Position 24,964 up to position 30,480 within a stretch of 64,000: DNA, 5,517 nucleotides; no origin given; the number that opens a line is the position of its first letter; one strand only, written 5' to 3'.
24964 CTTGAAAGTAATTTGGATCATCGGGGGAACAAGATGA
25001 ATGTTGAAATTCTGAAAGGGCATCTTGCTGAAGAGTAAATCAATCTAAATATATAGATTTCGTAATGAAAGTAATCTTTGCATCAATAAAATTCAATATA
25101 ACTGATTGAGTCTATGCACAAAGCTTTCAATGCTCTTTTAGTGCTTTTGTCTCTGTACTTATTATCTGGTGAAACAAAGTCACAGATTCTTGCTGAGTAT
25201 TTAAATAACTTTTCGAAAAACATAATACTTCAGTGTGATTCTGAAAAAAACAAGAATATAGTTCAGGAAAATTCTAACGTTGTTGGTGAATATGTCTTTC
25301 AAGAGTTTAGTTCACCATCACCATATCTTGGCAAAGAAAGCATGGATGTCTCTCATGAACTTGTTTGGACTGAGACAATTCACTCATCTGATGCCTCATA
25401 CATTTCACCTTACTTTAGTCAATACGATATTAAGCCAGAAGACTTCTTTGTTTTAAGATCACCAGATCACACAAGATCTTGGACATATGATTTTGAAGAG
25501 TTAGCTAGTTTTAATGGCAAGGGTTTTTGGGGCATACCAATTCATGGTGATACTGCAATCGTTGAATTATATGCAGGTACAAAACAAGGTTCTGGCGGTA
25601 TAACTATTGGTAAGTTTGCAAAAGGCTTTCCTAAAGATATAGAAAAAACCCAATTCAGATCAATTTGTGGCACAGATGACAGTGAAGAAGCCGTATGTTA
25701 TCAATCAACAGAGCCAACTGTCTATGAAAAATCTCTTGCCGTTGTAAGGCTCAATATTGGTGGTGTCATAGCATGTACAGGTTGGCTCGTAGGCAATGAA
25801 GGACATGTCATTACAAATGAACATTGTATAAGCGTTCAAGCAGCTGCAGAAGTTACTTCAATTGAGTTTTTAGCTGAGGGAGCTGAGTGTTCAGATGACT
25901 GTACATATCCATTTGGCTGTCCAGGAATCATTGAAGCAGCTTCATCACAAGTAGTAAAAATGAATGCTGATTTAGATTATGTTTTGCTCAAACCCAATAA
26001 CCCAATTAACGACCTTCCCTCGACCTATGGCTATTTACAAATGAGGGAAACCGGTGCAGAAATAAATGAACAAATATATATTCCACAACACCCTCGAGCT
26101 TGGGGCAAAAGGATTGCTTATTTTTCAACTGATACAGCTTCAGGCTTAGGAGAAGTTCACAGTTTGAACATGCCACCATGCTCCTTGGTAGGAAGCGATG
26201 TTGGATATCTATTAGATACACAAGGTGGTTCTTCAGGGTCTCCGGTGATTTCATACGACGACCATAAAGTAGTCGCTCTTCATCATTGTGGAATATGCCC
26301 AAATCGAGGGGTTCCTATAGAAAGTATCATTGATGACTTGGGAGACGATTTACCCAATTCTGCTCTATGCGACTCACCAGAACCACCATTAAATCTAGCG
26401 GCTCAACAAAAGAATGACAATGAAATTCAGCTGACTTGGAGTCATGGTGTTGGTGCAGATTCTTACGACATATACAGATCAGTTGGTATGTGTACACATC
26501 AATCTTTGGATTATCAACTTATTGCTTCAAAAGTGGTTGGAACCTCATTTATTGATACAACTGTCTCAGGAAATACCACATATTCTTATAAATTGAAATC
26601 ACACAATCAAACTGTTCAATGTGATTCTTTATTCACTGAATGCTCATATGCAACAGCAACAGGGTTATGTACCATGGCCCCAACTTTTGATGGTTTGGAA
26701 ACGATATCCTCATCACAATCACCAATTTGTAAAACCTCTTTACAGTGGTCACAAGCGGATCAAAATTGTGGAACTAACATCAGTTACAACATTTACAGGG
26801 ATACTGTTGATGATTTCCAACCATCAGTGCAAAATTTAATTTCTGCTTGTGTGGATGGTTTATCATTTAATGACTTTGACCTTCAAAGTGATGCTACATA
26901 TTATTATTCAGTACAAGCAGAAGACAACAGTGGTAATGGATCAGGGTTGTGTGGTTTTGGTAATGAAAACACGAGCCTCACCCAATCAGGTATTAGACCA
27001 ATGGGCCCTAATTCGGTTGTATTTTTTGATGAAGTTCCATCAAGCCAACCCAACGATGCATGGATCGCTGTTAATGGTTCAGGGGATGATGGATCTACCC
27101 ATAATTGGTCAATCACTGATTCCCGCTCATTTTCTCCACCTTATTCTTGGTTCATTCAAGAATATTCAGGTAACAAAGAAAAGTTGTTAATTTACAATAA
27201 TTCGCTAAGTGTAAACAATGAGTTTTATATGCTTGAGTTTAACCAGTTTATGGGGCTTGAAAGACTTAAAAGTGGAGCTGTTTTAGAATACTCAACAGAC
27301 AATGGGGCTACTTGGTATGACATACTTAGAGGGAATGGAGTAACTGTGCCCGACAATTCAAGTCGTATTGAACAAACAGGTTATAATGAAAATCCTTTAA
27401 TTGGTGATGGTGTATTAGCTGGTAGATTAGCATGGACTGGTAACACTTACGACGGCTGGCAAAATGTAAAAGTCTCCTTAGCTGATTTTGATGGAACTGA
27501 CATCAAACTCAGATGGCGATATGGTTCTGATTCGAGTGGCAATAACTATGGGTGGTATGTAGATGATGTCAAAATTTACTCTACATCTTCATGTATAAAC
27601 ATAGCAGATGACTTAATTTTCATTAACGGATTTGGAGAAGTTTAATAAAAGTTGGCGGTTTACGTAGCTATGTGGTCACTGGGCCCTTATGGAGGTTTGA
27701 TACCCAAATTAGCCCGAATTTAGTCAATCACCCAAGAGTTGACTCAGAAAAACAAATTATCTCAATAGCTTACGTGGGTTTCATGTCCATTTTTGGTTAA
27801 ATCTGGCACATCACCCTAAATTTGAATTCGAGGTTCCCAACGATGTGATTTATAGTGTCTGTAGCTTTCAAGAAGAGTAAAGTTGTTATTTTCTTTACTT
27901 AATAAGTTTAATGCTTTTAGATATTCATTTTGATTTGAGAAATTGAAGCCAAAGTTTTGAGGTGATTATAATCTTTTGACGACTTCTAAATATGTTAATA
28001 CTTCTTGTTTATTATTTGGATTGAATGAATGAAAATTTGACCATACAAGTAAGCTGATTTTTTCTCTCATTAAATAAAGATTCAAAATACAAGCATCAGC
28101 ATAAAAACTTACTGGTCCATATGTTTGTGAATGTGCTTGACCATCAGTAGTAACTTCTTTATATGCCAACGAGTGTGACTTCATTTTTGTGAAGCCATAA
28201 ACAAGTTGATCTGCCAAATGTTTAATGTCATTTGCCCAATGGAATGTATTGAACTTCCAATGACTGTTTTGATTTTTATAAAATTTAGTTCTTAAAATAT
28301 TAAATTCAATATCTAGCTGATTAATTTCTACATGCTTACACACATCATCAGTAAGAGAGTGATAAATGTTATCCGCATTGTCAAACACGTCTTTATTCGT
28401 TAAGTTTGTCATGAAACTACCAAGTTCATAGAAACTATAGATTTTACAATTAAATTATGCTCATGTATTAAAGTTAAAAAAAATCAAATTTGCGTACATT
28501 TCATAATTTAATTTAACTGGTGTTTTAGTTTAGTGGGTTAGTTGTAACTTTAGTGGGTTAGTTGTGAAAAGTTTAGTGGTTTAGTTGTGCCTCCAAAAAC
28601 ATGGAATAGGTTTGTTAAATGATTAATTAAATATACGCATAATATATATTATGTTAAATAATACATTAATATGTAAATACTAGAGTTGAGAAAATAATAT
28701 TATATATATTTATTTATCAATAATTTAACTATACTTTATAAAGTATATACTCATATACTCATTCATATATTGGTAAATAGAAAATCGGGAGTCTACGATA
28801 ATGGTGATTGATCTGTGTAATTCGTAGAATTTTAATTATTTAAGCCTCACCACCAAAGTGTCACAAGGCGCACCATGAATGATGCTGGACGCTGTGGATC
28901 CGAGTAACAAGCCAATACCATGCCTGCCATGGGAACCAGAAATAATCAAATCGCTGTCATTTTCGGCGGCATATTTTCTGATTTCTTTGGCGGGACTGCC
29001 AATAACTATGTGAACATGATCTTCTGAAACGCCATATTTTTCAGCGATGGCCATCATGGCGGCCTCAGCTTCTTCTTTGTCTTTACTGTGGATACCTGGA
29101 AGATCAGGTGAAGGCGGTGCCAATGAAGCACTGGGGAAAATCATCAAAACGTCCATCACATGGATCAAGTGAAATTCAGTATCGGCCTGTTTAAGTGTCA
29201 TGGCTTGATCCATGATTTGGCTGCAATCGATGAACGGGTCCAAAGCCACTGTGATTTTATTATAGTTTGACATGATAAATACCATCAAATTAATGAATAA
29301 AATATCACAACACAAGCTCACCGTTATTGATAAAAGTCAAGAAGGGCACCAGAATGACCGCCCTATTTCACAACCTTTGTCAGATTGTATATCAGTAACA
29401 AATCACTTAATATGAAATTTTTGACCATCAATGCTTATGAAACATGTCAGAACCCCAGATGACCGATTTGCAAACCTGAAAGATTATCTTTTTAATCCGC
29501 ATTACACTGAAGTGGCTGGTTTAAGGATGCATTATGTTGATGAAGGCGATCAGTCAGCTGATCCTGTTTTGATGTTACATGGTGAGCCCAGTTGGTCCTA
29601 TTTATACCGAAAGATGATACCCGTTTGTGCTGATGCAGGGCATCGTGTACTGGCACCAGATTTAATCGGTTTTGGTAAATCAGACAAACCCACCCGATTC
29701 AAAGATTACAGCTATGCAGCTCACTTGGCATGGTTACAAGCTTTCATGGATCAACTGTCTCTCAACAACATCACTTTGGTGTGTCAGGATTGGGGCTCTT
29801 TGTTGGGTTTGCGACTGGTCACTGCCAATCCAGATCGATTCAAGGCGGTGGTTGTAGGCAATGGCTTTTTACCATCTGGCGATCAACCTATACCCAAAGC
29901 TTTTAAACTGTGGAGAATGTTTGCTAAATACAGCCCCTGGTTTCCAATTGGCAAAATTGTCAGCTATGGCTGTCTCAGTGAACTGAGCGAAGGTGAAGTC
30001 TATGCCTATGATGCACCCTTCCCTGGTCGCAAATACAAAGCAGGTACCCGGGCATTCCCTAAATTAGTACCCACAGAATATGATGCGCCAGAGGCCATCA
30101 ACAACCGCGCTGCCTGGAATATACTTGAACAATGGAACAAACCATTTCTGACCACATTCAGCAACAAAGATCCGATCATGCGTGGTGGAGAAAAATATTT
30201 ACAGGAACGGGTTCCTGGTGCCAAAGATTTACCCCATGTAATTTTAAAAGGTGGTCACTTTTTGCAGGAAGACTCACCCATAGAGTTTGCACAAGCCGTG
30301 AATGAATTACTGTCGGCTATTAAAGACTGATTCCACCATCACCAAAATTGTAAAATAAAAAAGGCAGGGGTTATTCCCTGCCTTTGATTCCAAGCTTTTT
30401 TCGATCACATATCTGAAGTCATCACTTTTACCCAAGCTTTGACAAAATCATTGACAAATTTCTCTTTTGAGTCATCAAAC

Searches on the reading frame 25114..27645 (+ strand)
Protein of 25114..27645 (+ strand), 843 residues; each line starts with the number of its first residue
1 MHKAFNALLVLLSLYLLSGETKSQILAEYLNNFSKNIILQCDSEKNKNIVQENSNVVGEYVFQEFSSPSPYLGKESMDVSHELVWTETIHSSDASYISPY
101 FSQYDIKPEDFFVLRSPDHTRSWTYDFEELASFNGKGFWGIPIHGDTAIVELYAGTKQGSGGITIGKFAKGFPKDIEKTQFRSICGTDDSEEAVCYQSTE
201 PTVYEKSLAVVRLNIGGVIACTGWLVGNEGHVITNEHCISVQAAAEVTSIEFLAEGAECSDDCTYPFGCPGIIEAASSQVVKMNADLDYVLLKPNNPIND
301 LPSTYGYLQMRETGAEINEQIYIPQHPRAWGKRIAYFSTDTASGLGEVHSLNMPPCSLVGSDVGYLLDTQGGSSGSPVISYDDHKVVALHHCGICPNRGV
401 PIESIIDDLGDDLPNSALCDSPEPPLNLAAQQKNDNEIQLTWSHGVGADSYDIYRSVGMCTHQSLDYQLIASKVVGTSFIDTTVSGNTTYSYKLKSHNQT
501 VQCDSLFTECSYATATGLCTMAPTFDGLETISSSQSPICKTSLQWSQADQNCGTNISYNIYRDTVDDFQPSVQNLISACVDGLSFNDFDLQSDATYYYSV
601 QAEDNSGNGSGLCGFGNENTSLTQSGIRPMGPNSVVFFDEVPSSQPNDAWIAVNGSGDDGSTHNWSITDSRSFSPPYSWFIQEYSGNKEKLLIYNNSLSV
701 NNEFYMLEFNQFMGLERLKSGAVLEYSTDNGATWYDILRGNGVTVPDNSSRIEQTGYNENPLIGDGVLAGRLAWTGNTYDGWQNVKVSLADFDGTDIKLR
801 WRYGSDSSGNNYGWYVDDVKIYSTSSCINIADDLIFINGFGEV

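Call 35: search_protein_families(library=pfam, proteins=[window:25114-27645:+], max_evalue=0.01)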
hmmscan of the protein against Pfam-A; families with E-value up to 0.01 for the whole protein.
window:25114-27645:+ (843 aa): 5 families
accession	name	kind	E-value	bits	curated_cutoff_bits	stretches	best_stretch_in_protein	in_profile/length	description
PF13365.12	Trypsin_2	-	8.2e-14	53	27.6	1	221-389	1-144/144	Trypsin-like peptidase domain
PF21471.3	Reelin_subrepeat-B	-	2.1e-06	28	27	1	705-821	38-126/127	Reelin subrepeat B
PF20773.4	InhA-like_MAM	-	3.2e-05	24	26.9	1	777-821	118-162/191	Immune inhibitor A-like, MAM domain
PF00041.27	fn3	-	0.0026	18.4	25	0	424-493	2-65/84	Fibronectin type III domain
PF00089.32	Trypsin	-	0.0032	17.8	20.6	1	209-248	14-53/220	Trypsin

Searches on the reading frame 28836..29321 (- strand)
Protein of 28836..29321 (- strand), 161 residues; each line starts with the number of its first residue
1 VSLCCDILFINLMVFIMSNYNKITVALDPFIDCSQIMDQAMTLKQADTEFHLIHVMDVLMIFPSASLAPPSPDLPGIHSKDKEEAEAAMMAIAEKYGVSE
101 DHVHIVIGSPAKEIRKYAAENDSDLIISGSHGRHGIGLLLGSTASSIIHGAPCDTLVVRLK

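Call 35: search_protein_families(library=pfam, proteins=[window:28836-29321:-], max_evalue=0.01)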
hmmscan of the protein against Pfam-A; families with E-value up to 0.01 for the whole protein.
window:28836-29321:- (161 aa): 1 family
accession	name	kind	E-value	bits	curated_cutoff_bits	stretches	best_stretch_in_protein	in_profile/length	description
PF00582.32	Usp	-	1.5e-25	90.8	24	1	20-159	2-141/141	Universal stress protein family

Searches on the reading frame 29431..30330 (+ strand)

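Call 35: search_protein_families(library=pfam, proteins=[window:29431-30330:+], max_evalue=0.01)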
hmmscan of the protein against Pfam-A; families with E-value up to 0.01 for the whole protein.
window:29431-30330:+ (299 aa): 3 families
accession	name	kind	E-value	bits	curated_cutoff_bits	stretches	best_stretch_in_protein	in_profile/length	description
PF00561.26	Abhydrolase_1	-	2e-27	96.9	25.8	1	45-170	2-122/245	alpha/beta hydrolase fold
PF12697.13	Abhydrolase_6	-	6.9e-17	63.3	26.3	1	46-289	1-217/217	Alpha/beta hydrolase family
PF12146.15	Hydrolase_4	-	2.4e-08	34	27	1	46-186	7-153/239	Serine aminopeptidase, S33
